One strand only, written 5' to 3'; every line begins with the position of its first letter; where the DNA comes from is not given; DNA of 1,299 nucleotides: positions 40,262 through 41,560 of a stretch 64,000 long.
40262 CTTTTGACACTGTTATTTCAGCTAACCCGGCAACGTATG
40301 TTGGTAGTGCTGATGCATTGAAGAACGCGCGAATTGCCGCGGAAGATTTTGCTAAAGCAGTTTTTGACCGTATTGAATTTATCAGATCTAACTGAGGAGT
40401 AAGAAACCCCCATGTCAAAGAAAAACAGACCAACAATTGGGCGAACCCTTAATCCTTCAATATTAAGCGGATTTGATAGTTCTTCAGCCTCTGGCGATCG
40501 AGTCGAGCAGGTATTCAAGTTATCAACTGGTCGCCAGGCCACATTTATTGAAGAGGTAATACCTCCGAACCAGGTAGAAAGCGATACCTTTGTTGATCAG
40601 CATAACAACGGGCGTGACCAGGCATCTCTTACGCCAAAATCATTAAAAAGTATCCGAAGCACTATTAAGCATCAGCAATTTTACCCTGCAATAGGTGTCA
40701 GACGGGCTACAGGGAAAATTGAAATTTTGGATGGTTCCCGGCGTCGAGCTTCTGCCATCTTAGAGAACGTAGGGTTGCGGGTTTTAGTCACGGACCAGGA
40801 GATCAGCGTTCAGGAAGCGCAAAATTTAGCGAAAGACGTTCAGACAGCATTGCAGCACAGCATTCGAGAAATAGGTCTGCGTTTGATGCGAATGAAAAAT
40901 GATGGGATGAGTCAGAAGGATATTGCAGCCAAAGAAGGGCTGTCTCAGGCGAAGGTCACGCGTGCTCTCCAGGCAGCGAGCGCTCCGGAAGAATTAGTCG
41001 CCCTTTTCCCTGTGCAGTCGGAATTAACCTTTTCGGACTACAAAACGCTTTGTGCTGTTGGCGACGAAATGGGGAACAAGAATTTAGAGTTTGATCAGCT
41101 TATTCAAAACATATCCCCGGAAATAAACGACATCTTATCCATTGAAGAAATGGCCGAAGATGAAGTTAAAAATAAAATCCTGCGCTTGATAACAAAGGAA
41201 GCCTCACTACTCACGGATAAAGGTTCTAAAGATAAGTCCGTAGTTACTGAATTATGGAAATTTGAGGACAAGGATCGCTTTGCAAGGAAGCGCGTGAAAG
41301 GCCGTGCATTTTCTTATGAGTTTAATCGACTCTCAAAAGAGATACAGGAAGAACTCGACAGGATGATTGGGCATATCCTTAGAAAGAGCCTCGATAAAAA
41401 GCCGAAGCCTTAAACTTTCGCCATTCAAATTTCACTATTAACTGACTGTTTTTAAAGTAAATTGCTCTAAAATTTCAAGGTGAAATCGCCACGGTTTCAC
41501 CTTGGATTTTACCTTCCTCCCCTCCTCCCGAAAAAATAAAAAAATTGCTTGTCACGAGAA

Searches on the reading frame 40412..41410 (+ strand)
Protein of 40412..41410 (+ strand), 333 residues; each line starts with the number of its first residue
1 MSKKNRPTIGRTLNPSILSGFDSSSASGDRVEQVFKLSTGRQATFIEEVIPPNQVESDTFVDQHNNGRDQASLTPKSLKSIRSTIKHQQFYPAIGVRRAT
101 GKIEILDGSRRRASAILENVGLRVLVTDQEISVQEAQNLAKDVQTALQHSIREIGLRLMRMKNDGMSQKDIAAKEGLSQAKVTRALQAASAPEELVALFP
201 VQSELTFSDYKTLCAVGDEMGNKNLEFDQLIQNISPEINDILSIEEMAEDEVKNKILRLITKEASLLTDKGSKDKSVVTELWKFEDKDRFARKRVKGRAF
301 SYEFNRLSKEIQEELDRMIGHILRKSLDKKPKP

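Call 43: find_related_loci(query=window:40412-41410:+, collection=viral_contigs, flank=7000)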
Query window:40412-41410:+ (333 aa) in viral_contigs; peptide patterns used: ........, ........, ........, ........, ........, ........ (x = any residue, [..] = any of these).
77 stretches matched a pattern; 71 encode a relative of the query (tblastn E <= 1e-3); 67 distinct loci.
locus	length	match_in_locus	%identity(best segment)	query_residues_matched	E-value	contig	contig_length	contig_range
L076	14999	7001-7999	100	1-333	0e+0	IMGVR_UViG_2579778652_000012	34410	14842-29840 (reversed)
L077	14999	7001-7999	100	1-333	0e+0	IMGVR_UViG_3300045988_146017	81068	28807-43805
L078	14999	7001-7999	100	1-333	0e+0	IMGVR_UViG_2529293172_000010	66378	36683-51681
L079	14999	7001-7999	100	1-333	0e+0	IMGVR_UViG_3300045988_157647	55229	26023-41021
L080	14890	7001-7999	100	1-333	0e+0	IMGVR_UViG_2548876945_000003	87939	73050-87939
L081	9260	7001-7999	100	1-333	0e+0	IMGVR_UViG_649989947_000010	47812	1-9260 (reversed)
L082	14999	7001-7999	100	1-333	0e+0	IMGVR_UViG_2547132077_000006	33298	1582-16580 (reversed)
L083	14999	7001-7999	100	1-333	0e+0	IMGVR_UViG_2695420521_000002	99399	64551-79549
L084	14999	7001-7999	100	1-333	0e+0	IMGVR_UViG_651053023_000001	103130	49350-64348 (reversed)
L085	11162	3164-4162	99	1-333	0e+0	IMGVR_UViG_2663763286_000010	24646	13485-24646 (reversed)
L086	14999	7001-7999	100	1-333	0e+0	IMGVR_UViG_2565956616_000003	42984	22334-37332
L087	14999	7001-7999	100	1-333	0e+0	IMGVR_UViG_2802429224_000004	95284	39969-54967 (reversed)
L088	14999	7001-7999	100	1-333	0e+0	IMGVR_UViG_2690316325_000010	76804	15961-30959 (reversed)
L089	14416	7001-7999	100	1-333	0e+0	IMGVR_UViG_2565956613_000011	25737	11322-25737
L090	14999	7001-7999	100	1-333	0e+0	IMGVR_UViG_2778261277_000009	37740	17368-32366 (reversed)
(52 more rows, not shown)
